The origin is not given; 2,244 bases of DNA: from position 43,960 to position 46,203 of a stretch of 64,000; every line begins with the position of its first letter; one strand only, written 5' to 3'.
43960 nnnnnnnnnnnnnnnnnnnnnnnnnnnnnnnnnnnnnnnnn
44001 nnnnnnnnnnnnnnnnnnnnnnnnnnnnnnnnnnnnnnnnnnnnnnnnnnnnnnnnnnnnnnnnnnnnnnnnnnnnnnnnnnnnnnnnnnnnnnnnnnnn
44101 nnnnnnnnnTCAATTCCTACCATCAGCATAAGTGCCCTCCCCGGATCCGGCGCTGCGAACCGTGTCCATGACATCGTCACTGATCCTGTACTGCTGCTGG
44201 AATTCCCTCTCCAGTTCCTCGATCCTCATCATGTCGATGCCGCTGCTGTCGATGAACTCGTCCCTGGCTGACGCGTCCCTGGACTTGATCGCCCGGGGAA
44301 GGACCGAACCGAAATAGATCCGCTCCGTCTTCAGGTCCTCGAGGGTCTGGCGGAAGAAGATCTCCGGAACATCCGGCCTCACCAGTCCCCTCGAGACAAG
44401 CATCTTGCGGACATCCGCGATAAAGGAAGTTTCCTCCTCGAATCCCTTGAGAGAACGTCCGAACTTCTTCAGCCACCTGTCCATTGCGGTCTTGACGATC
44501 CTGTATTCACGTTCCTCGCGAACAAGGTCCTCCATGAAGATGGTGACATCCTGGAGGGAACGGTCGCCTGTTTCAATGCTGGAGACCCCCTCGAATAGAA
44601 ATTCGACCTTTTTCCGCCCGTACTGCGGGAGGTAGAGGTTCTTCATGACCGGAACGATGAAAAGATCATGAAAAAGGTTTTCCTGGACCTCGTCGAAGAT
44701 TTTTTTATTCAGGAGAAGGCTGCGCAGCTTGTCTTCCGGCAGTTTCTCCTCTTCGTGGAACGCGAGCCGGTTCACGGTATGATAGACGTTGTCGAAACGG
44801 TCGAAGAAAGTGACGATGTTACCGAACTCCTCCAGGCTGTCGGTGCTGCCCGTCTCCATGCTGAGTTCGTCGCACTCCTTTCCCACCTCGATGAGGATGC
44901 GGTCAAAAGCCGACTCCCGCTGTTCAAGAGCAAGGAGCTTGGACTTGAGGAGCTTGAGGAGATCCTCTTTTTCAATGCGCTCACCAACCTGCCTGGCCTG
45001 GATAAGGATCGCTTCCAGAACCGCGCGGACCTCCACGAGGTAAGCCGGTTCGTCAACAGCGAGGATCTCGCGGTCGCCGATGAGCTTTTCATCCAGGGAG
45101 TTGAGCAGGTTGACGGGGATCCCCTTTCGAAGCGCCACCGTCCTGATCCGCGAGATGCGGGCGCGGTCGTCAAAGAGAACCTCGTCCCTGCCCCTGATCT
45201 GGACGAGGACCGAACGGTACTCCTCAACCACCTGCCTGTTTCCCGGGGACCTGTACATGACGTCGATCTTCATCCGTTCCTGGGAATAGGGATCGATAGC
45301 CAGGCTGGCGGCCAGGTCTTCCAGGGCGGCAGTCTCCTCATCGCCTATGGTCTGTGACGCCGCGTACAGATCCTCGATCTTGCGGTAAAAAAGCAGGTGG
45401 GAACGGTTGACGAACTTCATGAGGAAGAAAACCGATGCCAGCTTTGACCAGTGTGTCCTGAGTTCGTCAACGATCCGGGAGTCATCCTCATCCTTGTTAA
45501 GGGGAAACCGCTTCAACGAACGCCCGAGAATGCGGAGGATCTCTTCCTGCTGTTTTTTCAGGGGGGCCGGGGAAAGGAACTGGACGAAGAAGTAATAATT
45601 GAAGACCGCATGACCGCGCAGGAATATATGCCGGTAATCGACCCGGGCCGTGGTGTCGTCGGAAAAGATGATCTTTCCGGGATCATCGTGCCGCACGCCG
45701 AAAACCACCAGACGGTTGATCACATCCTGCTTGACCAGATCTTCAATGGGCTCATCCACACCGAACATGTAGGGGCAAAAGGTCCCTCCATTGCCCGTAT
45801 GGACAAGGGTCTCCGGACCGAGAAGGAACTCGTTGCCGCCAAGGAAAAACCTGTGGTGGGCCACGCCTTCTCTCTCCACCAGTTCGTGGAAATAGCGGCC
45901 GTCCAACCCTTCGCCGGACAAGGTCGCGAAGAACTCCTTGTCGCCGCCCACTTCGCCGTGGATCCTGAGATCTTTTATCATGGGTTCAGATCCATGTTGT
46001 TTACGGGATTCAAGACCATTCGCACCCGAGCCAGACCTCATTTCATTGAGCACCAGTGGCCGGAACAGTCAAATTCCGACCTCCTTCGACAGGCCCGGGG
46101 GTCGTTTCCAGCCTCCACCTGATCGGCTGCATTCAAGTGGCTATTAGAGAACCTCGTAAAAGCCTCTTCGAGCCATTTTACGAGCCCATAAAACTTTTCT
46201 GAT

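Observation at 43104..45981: Uncharacterised 624-aa protein translationally coupled to a ParM-like actin-fold ATPase, directly upstream of a 929-aa CHB_HEX_C/propeller surface protein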

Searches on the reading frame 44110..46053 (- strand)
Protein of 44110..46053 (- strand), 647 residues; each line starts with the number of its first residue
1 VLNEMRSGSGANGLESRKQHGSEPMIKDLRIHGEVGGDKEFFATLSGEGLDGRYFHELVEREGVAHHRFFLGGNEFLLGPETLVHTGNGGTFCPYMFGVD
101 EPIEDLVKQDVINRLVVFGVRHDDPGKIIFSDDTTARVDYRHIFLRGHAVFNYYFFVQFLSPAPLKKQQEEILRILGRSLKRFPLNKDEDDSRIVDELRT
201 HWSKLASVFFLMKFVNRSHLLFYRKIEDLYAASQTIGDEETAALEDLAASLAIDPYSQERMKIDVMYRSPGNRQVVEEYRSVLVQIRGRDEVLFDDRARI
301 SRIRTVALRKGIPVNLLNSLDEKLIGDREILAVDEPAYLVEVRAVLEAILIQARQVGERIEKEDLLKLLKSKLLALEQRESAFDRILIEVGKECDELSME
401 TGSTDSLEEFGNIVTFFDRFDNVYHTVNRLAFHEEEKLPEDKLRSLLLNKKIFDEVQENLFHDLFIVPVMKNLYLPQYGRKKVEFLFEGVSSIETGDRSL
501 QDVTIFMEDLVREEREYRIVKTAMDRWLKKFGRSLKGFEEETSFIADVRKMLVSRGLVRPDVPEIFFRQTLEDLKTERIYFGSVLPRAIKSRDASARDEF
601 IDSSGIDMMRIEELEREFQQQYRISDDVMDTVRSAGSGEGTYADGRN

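Call 4: search_protein_families(library=pfam, proteins=[window:44110-46053:-], max_evalue=0.1)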
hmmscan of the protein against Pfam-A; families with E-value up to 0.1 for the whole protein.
window:44110-46053:- (647 aa): 1 family
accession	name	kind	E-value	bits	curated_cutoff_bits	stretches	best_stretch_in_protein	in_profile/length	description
PF23562.2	AMP-binding_C_3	-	0.015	16.1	20.8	0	102-140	16-56/124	AMP-binding enzyme C-terminal domain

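Call 5: search_protein_families(library=ncbifam, proteins=[window:44110-46053:-], max_evalue=0.1)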
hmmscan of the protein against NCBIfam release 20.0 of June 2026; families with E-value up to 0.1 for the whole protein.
window:44110-46053:- (647 aa): 1 family
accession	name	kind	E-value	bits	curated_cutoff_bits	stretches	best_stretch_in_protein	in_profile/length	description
TIGR04442.1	TIGR04442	hypoth_equivalog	6.7e-164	546.8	150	1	27-633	1-607/608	TIGR04442 family protein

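Call 8: find_homologous_proteins(query=window:44110-45981:-)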
Query window:44110-45981:- (623 aa): 193 proteins with E <= 0.001 among 8000 candidates; the best 120 are listed.
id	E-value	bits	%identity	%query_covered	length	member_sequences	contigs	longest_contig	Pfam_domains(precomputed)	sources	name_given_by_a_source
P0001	0.0e+0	1376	100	100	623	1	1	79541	PF27907.1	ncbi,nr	ncbi:MAG: TIGR04442 family protein [bacterium]|nr:TIGR04442 family protein [bacterium]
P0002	0.0e+0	1374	100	100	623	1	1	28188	PF27907.1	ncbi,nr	ncbi:MAG: TIGR04442 family protein [bacterium]|nr:TIGR04442 family protein [bacterium]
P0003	0.0e+0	1247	88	100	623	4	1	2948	PF27907.1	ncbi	-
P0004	0.0e+0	1221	88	100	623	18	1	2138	PF27907.1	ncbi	-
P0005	0.0e+0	1210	86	100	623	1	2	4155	PF27907.1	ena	-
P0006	0.0e+0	1075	78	98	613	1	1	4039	PF27907.1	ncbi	-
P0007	0.0e+0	1073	78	98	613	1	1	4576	PF27907.1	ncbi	-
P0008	0.0e+0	1073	78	98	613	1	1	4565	PF27907.1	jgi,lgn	-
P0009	0.0e+0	1073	78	98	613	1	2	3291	PF27907.1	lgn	-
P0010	0.0e+0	1072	78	98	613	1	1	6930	PF27907.1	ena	-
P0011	0.0e+0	1071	78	98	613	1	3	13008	PF27907.1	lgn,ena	-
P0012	0.0e+0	1071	78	98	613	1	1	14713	PF27907.1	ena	-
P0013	0.0e+0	1070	78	98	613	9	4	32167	PF27907.1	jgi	jgi:uncharacterized protein (TIGR04442 family)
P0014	0.0e+0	1070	78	98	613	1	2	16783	PF27907.1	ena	-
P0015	0.0e+0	1070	78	98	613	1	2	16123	PF27907.1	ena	-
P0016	0.0e+0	1070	78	98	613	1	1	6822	PF27907.1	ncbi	-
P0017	0.0e+0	1070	78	98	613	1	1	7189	PF27907.1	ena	-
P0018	0.0e+0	1069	78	98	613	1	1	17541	PF27907.1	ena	-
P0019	0.0e+0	1069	78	98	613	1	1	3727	PF27907.1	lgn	-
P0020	0.0e+0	1069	78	98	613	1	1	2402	PF27907.1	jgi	-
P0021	0.0e+0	1069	78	98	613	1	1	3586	PF27907.1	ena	-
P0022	0.0e+0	1069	78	98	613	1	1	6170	PF27907.1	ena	-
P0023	0.0e+0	1069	78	98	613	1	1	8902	PF27907.1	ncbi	-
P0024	0.0e+0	1069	78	98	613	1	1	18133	PF27907.1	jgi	-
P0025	0.0e+0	1068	78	98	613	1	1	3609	PF27907.1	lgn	-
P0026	0.0e+0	1068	78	98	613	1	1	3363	PF27907.1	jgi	jgi:uncharacterized protein (TIGR04442 family)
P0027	0.0e+0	1068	78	98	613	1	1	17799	PF27907.1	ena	-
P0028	0.0e+0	1068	78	98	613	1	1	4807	PF27907.1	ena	-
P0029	0.0e+0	1067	77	98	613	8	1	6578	PF27907.1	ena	-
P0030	0.0e+0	1065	77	98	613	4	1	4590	PF27907.1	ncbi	-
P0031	0.0e+0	1064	78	98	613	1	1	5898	PF27907.1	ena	-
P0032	0.0e+0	1064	78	98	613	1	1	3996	PF27907.1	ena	-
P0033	0.0e+0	1061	78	98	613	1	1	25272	PF27907.1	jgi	-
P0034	0.0e+0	1060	77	98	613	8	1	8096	PF27907.1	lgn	-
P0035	0.0e+0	1060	77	98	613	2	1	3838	PF27907.1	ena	-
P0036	0.0e+0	1059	77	98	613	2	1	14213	PF27907.1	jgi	jgi:uncharacterized protein (TIGR04442 family)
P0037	0.0e+0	1057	76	98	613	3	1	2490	PF27907.1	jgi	-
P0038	0.0e+0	1056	76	98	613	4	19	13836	PF27907.1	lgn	-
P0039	0.0e+0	1056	77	98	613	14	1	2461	PF27907.1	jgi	jgi:uncharacterized protein (TIGR04442 family)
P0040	0.0e+0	1056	77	98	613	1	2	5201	PF27907.1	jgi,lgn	-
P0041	0.0e+0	1055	77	98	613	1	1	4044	PF27907.1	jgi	jgi:uncharacterized protein (TIGR04442 family)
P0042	0.0e+0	1054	77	98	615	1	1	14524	PF27907.1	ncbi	-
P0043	0.0e+0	1054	77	98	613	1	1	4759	PF27907.1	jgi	jgi:uncharacterized protein (TIGR04442 family)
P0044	0.0e+0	1052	77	98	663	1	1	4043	PF27907.1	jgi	-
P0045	0.0e+0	1050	77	98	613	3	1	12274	PF27907.1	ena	-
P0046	0.0e+0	1050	77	98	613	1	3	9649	PF27907.1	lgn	-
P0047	0.0e+0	1047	77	98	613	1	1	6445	PF27907.1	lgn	-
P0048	0.0e+0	1046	75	98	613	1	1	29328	PF27907.1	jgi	-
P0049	0.0e+0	1043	76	98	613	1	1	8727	PF27907.1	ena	-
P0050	0.0e+0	1040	76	98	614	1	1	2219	PF27907.1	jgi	jgi:uncharacterized protein (TIGR04442 family)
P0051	0.0e+0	1037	76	98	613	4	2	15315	PF27907.1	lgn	-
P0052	0.0e+0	1037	76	98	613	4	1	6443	PF27907.1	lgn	-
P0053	0.0e+0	1027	75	98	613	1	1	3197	PF27907.1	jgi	jgi:uncharacterized protein (TIGR04442 family)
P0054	0.0e+0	1026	76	98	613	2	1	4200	PF27907.1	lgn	-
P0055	0.0e+0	1023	74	98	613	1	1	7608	PF27907.1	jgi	-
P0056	0.0e+0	1018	74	98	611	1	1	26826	PF27907.1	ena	-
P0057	0.0e+0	1018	74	98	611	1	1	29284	PF27907.1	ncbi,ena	-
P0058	0.0e+0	1016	74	98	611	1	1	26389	PF27907.1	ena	-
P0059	0.0e+0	1015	74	98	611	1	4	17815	PF27907.1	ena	-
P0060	3.2e-294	995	72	98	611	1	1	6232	PF27907.1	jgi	jgi:uncharacterized protein (TIGR04442 family)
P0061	5.5e-289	978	78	91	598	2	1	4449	PF27907.1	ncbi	ncbi:MAG: TIGR04442 family protein, partial [Pseudomonadota bacterium]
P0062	3.2e-281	952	71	98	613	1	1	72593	PF27907.1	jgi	jgi:uncharacterized protein (TIGR04442 family)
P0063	1.7e-279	947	69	98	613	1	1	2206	PF27907.1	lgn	-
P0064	2.8e-279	946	69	98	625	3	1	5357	PF27907.1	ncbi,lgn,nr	ncbi:MAG: TIGR04442 family protein [Proteobacteria bacterium]|nr:TIGR04442 family protein [Pseudomon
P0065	5.1e-276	935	68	98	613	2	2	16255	PF27907.1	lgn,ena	-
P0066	1.7e-275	933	69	98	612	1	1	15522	PF27907.1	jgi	-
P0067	2.4e-275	933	68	99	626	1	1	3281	PF27907.1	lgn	-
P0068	1.7e-272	923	78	87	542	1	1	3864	PF27907.1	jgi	jgi:uncharacterized protein (TIGR04442 family)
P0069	6.9e-268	908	67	98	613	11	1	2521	PF27907.1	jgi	jgi:uncharacterized protein (TIGR04442 family)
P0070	8.7e-267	905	66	98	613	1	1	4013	PF27907.1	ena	-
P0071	1.5e-255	867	62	98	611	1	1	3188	PF27907.1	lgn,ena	-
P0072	3.3e-253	860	62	97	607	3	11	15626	PF27907.1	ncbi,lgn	-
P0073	2.2e-252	857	87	72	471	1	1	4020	PF27907.1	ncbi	-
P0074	5.1e-249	846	62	98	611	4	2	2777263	PF27907.1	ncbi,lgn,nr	ncbi:MAG: TIGR04442 family protein [bacterium]|nr:MAG: TIGR04442 family protein [bacterium]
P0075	4.9e-245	833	59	98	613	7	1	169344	PF27907.1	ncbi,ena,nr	ncbi:hypothetical protein BMS3Abin14_00369 [bacterium BMS3Abin14]|nr:hypothetical protein BMS3Abin14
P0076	8.7e-242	822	59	98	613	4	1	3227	PF27907.1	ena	-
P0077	1.8e-232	791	59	98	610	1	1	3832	PF27907.1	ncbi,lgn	ncbi:MAG: TIGR04442 family protein [bacterium]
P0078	5.8e-232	790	59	98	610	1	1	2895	PF27907.1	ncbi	-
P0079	1.9e-231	788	59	98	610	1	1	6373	PF27907.1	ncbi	-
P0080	8.1e-231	786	60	92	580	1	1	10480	PF27907.1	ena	-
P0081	6.9e-228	776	78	73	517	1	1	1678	PF27907.1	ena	-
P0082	3.1e-226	771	58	98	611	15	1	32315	PF27907.1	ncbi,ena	-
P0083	7.4e-220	750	63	87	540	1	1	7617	PF27907.1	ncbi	-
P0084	1.1e-218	746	56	98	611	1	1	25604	PF27907.1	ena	-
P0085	3.3e-218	744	56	98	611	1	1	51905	PF27907.1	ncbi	-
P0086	2.5e-207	708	53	98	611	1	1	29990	PF27907.1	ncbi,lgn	-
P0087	2.3e-205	702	52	98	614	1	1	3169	PF27907.1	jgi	-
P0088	1.2e-204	699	53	99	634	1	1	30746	PF27907.1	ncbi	-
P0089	3.3e-201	688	52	98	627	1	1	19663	PF27907.1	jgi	jgi:uncharacterized protein (TIGR04442 family)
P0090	3.5e-197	675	77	65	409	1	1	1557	PF27907.1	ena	-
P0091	6.6e-166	571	75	56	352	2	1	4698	PF27907.1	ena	-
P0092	1.5e-155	537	68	59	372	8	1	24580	PF27907.1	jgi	jgi:uncharacterized protein (TIGR04442 family)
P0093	1.4e-144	501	87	42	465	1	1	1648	PF00582.33,PF27907.1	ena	-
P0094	2.4e-134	467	38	99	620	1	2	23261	PF27907.1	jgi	-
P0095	1.6e-132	461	38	94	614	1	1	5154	PF27907.1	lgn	-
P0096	3.3e-130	454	37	99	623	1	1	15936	PF27907.1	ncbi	-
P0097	3.0e-129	450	37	100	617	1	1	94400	PF27907.1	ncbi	ncbi:MAG: TIGR04442 family protein [Thermodesulfovibrionales bacterium]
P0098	4.2e-129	450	36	98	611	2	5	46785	PF27907.1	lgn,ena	-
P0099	1.6e-128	448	38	95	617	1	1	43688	PF27907.1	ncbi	-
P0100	2.9e-128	447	36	99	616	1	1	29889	PF27907.1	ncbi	ncbi:MAG: TIGR04442 family protein [Nitrospirota bacterium]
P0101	6.8e-128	446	37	99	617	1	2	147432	PF27907.1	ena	-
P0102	2.2e-127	444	37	98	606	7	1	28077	PF27907.1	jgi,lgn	-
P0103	2.5e-127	444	38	98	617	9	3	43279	PF27907.1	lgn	-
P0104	3.5e-127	444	39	95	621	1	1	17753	PF27907.1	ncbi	-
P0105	4.1e-127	443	37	98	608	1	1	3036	PF27907.1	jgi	-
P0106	5.0e-127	443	36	98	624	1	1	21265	PF27907.1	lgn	-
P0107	6.4e-127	443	36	98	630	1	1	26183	PF27907.1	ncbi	-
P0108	9.8e-127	442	38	99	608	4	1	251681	PF27907.1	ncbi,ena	-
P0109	2.6e-126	441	37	98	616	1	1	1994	PF27907.1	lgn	-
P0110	2.9e-126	441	36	99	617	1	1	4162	PF27907.1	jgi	jgi:uncharacterized protein (TIGR04442 family)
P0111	5.8e-126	440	35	95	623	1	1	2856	PF27907.1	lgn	-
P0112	7.5e-126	439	35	98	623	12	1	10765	PF27907.1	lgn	-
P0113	1.1e-125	439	38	95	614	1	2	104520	PF27907.1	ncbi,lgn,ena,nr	ncbi:MAG: hypothetical protein FD174_714 [Geobacteraceae bacterium]|nr:MAG: hypothetical protein FD1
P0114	1.2e-125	438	36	99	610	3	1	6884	PF27907.1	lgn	-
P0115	2.5e-125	437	37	98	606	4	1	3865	PF27907.1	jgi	jgi:uncharacterized protein (TIGR04442 family)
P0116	3.9e-125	437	36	99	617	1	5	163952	PF27907.1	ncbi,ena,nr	ncbi:MAG: TIGR04442 family protein [Nitrospiraceae bacterium]|nr:TIGR04442 family protein [Nitrospir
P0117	6.3e-125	436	36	100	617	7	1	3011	PF27907.1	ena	-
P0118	7.1e-125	436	39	95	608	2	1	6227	PF27907.1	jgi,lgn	jgi:uncharacterized protein (TIGR04442 family)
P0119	1.6e-124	435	37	95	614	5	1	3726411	PF27907.1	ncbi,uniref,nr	ncbi:TIGR04442 family protein [Geobacter sulfurreducens]|uniref:TIGR04442 family protein n=1 Tax=Geo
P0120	1.7e-124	435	37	94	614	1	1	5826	PF27907.1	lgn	-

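Call 10: find_encoding_contigs(protein=P0119, flank=8000, max_places=2)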
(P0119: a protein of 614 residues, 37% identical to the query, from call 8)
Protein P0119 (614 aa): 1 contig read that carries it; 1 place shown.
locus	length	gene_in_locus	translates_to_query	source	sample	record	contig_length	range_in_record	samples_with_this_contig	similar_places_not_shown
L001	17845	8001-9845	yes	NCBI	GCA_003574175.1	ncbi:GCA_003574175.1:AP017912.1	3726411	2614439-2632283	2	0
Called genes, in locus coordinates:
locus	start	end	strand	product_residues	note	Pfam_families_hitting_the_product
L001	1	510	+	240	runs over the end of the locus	PF00149:Metallophos, PF12850:Metallophos_2 (weak)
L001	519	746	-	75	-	PF03692:CxxCxxCC (faint)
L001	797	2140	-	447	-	PF00905:Transpeptidase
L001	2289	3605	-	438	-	PF03631:Virul_fac_BrkB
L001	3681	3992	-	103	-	PF12732:YtxH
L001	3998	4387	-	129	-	-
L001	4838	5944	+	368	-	PF12697:Abhydrolase_6 (faint), PF00561:Abhydrolase_1, PF12146:Hydrolase_4 (faint)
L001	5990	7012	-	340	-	PF13579:Glyco_trans_4_4 (weak), PF00534:Glycos_transf_1, PF13692:Glyco_trans_1_4, PF13524:Glyco_trans_1_2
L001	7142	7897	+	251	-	PF23023:Anti-Pycsar_Apyc1 (weak), PF00753:Lactamase_B, PF12706:Lactamase_B_2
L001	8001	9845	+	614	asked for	PF27907:CHP04442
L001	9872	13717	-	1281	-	PF19077:Big_13 (faint), PF13750:Big_3_3 (faint), PF03640:Lipoprotein_15 (faint), PF17936:Big_6 (faint), PF18998:Flg_new_2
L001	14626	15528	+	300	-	PF08878:HamA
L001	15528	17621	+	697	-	PF00270:DEAD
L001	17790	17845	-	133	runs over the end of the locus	PF01850:PIN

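Call 11: find_encoding_contigs(protein=P0097, flank=8000, max_places=2)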
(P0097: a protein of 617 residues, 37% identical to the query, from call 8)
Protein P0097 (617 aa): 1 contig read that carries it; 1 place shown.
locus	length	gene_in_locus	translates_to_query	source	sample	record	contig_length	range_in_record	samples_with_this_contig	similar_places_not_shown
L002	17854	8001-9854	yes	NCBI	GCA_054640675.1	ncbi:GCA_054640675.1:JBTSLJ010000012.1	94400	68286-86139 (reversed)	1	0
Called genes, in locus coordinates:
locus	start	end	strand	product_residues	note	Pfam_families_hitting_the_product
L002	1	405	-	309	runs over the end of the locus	PF01408:GFO_IDH_MocA, PF22725:GFO_IDH_MocA_C3 (weak)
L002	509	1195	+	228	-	PF00027:cNMP_binding, PF13545:HTH_Crp_2, PF00325:Crp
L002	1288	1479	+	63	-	PF11127:YgaP-like_TM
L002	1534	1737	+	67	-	-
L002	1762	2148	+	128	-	-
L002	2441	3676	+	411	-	PF04165:DUF401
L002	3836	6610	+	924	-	PF13188:PAS_8 (weak), PF00512:HisKA, PF02518:HATPase_c, PF00072:Response_reg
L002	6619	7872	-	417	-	PF00275:EPSP_synthase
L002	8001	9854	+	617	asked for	PF27907:CHP04442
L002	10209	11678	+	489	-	PF04715:, PF00425:Chorismate_bind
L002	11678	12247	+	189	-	PF00117:GATase, PF07722:Peptidase_C26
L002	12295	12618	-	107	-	PF05016:ParE_toxin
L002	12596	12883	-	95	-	PF02604:PhdYeFM_antitox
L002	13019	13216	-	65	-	-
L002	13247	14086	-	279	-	PF02498:Bro-N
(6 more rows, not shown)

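Call 12: find_encoding_contigs(protein=P0074, flank=8000, max_places=2)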
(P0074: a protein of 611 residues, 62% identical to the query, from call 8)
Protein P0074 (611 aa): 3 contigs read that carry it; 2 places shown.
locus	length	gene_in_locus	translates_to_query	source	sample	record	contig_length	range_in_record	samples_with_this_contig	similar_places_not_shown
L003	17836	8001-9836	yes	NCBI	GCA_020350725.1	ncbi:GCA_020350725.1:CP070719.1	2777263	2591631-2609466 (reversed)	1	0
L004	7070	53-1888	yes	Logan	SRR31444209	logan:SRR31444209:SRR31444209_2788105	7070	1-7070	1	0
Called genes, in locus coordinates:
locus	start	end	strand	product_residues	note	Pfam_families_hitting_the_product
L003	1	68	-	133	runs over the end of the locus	PF03013:Pyr_excise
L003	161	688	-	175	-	PF13505:OMP_b-brl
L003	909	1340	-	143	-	PF14522:Cytochrome_C7 (faint)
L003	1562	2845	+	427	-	PF00860:Xan_ur_permease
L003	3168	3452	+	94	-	PF08734:GYD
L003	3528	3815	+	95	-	-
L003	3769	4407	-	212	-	PF06325:PrmA, PF05175:MTS (weak), PF13649:Methyltransf_25 (weak)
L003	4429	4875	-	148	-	-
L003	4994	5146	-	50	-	-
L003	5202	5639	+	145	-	PF09413:DUF2007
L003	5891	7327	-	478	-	PF13396:PLDc_N, PF13091:PLDc_2, PF00614:PLDc (weak), PF13091:PLDc_2, PF00614:PLDc (weak)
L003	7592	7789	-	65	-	-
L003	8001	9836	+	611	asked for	PF27907:CHP04442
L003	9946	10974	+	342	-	PF17989:ALP_N, PF21522:MreB-like_C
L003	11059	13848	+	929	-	PF13290:CHB_HEX_C_1, PF13287:Fn3_assoc, PF13290:CHB_HEX_C_1, PF13287:Fn3_assoc, PF13290:CHB_HEX_C_1, PF13287:Fn3_assoc, PF13290:CHB_HEX_C_1, PF13287:Fn3_assoc, +7 more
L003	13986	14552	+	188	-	PF13717:Zn_ribbon_4, PF16697:Yop-YscD_cpl, PF00498:FHA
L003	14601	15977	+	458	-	PF17203:sCache_3_2, PF00672:HAMP, PF13487:HD_5, PF01966:HD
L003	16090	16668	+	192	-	PF13717:Zn_ribbon_4, PF16697:Yop-YscD_cpl, PF00498:FHA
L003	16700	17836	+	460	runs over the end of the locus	PF00672:HAMP, PF13487:HD_5, PF01966:HD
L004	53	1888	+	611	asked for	PF27907:CHP04442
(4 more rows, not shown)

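Call 13: find_encoding_contigs(protein=P0075, flank=8000, max_places=2)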
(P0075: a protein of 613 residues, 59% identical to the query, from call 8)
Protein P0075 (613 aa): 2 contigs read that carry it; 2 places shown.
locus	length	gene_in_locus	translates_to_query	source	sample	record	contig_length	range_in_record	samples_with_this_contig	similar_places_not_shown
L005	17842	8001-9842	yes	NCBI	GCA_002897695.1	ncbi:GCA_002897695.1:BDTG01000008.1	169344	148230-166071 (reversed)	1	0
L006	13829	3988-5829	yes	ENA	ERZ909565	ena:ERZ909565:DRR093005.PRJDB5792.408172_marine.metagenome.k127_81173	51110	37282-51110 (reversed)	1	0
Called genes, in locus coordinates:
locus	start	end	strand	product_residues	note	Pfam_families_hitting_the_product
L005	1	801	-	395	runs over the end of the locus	PF01522:Polysacc_deac_1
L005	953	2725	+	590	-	PF02730:AFOR_N, PF01314:AFOR_C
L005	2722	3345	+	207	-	PF00596:Aldolase_II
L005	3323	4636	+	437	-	PF16697:Yop-YscD_cpl, PF00498:FHA, PF00158:Sigma54_activat, PF01078:Mg_chelatase (faint), PF14532:Sigma54_activ_2, PF07728:AAA_5 (weak), PF25601:AAA_lid_14, PF02954:HTH_8 (weak)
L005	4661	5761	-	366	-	PF08240:ADH_N, PF16912:Glu_dehyd_C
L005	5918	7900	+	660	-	PF13290:CHB_HEX_C_1, PF13287:Fn3_assoc, PF13290:CHB_HEX_C_1, PF13287:Fn3_assoc, PF13290:CHB_HEX_C_1, PF13287:Fn3_assoc, PF13290:CHB_HEX_C_1, PF07494:Reg_prop (faint)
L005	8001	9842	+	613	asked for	PF27907:CHP04442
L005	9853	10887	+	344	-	PF17989:ALP_N, PF21522:MreB-like_C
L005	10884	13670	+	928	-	PF13290:CHB_HEX_C_1, PF13287:Fn3_assoc, PF13290:CHB_HEX_C_1, PF13287:Fn3_assoc, PF13290:CHB_HEX_C_1, PF13287:Fn3_assoc, PF13290:CHB_HEX_C_1, PF13287:Fn3_assoc, +5 more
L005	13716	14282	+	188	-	PF13717:Zn_ribbon_4, PF13719:Zn_ribbon_5 (weak), PF16697:Yop-YscD_cpl, PF00498:FHA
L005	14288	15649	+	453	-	PF00672:HAMP, PF13487:HD_5, PF01966:HD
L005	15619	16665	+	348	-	PF07719:TPR_2 (faint), PF13428:TPR_14 (faint), PF14559:TPR_19 (faint)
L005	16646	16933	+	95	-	-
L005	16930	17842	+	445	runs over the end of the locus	PF19425:Csd3_N2, PF01551:Peptidase_M23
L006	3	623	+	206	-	?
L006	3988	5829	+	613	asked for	PF27907:CHP04442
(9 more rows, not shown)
